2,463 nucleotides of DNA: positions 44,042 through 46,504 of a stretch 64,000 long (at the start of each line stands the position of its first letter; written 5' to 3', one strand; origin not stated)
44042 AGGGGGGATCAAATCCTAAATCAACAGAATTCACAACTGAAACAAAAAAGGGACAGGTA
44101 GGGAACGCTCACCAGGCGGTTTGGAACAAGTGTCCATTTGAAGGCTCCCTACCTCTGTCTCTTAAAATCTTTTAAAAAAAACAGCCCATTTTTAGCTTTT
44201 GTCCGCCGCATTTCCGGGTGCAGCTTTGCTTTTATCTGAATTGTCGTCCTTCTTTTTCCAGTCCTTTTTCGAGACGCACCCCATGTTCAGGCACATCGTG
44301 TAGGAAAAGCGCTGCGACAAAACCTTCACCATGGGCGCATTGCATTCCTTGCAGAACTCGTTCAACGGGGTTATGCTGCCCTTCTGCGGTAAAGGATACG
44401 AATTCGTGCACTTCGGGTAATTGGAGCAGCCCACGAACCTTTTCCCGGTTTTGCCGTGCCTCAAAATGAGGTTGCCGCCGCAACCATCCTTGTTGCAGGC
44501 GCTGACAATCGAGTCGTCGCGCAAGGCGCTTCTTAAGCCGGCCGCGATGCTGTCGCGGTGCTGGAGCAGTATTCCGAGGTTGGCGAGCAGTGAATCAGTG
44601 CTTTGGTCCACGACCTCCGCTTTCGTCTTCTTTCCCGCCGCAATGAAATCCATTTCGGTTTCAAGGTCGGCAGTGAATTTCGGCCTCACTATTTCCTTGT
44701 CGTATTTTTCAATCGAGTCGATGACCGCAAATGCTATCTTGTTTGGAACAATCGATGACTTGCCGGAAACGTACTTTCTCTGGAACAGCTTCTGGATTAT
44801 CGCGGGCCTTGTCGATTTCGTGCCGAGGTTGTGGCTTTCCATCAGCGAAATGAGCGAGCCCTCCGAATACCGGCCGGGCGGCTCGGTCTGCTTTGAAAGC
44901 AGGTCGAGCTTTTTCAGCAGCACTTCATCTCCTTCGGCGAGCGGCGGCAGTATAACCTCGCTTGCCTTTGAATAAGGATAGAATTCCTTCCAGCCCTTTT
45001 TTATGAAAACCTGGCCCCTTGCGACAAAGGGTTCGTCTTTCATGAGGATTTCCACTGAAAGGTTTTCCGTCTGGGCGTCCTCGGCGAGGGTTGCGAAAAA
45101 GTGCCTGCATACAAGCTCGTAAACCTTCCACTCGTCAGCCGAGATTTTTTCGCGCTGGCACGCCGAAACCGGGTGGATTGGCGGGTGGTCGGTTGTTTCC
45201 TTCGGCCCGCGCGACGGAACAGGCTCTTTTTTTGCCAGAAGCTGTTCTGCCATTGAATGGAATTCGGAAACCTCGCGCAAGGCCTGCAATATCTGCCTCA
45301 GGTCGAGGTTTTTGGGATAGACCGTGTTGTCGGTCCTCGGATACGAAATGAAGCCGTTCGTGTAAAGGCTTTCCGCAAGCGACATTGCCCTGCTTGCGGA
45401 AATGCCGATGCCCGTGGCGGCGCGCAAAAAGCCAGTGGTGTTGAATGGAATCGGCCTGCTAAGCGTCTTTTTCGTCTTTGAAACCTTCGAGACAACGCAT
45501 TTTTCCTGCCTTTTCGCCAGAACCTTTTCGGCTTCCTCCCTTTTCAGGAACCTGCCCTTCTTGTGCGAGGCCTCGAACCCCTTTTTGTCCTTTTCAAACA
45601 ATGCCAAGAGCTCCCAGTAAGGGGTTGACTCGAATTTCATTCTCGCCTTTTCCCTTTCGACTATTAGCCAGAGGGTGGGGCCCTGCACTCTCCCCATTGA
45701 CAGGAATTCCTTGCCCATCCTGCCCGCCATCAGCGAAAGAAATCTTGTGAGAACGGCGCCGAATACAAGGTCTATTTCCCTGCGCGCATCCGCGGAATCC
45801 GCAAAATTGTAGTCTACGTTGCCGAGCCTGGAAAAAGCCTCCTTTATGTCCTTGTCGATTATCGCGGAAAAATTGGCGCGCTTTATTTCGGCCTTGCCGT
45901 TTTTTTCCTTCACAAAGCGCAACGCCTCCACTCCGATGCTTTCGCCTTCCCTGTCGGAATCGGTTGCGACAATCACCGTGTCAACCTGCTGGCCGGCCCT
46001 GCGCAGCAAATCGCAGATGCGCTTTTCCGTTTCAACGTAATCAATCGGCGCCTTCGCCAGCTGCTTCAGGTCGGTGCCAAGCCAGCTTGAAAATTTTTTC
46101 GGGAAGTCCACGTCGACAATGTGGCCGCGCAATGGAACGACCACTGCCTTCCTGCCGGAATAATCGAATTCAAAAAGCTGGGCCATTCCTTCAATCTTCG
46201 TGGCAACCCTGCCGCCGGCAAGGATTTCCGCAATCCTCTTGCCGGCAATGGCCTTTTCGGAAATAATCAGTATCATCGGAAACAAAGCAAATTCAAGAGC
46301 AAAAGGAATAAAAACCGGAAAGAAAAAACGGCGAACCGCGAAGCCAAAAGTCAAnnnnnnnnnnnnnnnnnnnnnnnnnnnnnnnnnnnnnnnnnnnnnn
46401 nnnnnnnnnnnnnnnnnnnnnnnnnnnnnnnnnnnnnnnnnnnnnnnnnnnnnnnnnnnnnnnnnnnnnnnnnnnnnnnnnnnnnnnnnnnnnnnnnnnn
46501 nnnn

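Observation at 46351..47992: AT-rich type II restriction-modification island between topA and lrp, with an unusually long M/R overlap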

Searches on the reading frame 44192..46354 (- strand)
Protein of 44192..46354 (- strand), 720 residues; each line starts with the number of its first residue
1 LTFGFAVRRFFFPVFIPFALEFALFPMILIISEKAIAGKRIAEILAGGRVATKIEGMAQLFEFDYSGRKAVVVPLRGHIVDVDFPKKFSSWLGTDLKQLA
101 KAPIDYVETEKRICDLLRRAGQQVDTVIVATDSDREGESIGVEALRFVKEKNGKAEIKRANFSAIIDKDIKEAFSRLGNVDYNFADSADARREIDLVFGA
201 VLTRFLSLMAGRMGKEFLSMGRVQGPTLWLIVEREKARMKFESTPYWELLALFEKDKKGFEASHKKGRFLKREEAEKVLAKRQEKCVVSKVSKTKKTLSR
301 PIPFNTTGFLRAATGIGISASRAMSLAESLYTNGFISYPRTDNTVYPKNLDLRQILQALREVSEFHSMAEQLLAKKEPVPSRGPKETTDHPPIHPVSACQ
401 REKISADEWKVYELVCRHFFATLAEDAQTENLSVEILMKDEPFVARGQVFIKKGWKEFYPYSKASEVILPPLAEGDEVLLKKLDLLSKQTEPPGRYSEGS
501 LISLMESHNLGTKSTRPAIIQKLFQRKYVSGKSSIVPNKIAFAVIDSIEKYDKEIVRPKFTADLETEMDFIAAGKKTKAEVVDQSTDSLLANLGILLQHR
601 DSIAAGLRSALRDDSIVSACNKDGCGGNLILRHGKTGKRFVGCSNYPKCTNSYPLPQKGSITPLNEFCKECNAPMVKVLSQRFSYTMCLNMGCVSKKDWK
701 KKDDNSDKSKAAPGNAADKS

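Call 4: search_protein_families(library=pfam, proteins=[window:44192-46354:-], max_evalue=0.1)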
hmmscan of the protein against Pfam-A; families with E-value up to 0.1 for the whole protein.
window:44192-46354:- (720 aa): 5 families
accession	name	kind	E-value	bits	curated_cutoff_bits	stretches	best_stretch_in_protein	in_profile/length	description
PF01131.25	Topoisom_bac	-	4.5e-120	401.8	35.1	1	181-582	3-410/411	DNA topoisomerase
PF01751.28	Toprim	-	2.7e-12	47.1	23.1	1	29-164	2-95/96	Toprim domain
PF01396.24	Zn_ribbon_Top1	-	1.1e-11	44.8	32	1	625-657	7-38/39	Topoisomerase DNA binding C4 zinc finger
PF13662.12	Toprim_4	-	0.013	16.1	25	1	92-149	27-73/85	Toprim domain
PF13155.12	Toprim_2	-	0.044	14.6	22.1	0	110-163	31-79/88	Toprim-like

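Call 32: find_homologous_proteins(query=window:44192-46276:-, max_evalue=1e-50)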
Query window:44192-46276:- (694 aa): 7384 proteins with E <= 1e-50 among 8000 candidates; the best 120 are listed.
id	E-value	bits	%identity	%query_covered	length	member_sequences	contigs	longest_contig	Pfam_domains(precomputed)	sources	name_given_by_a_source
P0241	0.0e+0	1559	100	100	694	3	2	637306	PF01396.25,PF01131.26,PF01751.29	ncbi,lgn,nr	ncbi:MAG: DNA topoisomerase I [Candidatus Diapherotrites archaeon]|nr:DNA topoisomerase I [Candidatu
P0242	1.1e-278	945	61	99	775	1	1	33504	PF01396.25,PF01131.26,PF01751.29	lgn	-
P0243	4.6e-278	943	61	97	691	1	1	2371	PF01396.25,PF01131.26,PF01751.29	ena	-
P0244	4.7e-276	936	61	97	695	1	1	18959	PF01396.25,PF01131.26,PF01751.29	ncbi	ncbi:MAG: DNA topoisomerase I [Candidatus Diapherotrites archaeon]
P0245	4.4e-274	929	62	96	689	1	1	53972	PF01396.25,PF01131.26,PF01751.29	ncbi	-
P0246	1.3e-272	925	61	97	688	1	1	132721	PF01396.25,PF01131.26,PF01751.29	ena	-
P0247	3.5e-270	917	60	98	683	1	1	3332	PF01396.25,PF01131.26,PF01751.29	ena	-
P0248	6.6e-270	916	59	100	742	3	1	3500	PF01396.25,PF01131.26,PF01751.29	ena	-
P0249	1.1e-263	895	59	98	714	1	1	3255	PF01396.25,PF01131.26,PF01751.29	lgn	-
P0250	1.1e-263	895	60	97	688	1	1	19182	PF01396.25,PF01131.26,PF01751.29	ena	-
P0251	7.3e-263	892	60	99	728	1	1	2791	PF01396.25,PF01131.26,PF01751.29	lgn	-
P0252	2.6e-262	891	60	98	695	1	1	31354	PF01396.25,PF01131.26,PF01751.29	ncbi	-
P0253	3.1e-262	890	59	99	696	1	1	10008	PF01396.25,PF01131.26,PF01751.29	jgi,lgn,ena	-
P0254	2.3e-261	887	58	99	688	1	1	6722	PF01396.25,PF01131.26,PF01751.29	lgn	-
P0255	3.1e-261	887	59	99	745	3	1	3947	PF01396.25,PF01131.26,PF01751.29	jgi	-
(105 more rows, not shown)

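Call 34: find_encoding_contigs(protein=P0241, flank=5000, max_places=4)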
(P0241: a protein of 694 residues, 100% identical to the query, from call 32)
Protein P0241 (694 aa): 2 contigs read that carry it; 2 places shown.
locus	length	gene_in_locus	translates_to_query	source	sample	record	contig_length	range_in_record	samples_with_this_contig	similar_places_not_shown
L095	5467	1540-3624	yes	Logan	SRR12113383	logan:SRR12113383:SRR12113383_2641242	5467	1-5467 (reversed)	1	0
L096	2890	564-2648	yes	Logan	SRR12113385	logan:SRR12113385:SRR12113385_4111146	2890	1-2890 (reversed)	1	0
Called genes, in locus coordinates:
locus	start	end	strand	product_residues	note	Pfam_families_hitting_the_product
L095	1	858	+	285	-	?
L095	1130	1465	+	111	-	PF14511:RE_EcoO109I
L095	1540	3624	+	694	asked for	PF01751:Toprim, PF01131:Topoisom_bac, PF01396:Zn_ribbon_Top1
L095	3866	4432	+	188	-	-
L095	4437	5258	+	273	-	PF05670:NFACT-R_1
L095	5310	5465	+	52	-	?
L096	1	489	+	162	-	?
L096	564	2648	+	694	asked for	PF01751:Toprim, PF01131:Topoisom_bac, PF01396:Zn_ribbon_Top1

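Call 35: find_encoding_contigs(protein=P0246, flank=5000, max_places=2)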
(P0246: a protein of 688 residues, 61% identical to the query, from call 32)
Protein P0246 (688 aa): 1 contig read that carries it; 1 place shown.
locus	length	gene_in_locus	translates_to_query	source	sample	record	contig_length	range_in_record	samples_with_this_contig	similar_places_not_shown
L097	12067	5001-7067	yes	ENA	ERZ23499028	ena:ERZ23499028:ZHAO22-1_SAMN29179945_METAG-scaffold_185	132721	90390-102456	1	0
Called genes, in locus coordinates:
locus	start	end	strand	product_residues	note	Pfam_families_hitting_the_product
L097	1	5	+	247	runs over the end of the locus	-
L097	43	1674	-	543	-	PF03477:ATP-cone (weak)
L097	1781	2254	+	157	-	PF13404:HTH_AsnC-type, PF13412:HTH_24, PF01037:AsnC_trans_reg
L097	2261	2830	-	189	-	PF02525:Flavodoxin_2, PF03358:FMN_red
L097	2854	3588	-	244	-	-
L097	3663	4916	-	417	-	PF00999:Na_H_Exchanger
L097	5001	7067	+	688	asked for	PF01751:Toprim, PF01131:Topoisom_bac, PF01396:Zn_ribbon_Top1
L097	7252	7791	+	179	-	-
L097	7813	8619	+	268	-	PF05833:NFACT_N (weak), PF05670:NFACT-R_1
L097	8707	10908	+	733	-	PF02359:CDC48_N, PF02933:CDC48_2, PF13191:AAA_16 (weak), PF00004:AAA, PF05496:RuvB_N (weak), PF17862:AAA_lid_3, PF00004:AAA, PF17862:AAA_lid_3, +18 more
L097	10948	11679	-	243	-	PF01978:TrmB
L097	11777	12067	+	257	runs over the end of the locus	PF00528:BPD_transp_1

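Call 36: find_encoding_contigs(protein=P0245, flank=5000, max_places=2)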
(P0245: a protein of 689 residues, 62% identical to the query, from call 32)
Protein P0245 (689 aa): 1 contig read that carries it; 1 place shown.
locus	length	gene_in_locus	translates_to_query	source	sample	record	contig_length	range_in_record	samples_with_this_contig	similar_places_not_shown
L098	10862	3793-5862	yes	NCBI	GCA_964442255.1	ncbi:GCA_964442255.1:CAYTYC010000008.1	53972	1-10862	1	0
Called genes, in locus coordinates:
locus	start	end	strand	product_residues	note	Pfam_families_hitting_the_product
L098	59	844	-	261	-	PF02353:CMAS, PF01209:Ubie_methyltran, PF13489:Methyltransf_23, PF05175:MTS, PF08241:Methyltransf_11, PF08242:Methyltransf_12, PF13649:Methyltransf_25, PF13847:Methyltransf_31, +2 more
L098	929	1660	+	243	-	-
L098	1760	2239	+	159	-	PF13404:HTH_AsnC-type, PF13412:HTH_24 (weak), PF01037:AsnC_trans_reg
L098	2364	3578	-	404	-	PF00999:Na_H_Exchanger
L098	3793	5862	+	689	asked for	PF01751:Toprim, PF01131:Topoisom_bac, PF01396:Zn_ribbon_Top1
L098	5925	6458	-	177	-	-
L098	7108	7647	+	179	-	-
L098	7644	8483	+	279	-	PF05670:NFACT-R_1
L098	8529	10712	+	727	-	PF02359:CDC48_N, PF02933:CDC48_2, PF05496:RuvB_N, PF13191:AAA_16 (weak), PF00004:AAA, PF17862:AAA_lid_3, PF00004:AAA, PF17862:AAA_lid_3, +25 more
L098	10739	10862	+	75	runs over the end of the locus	PF02697:VAPB_antitox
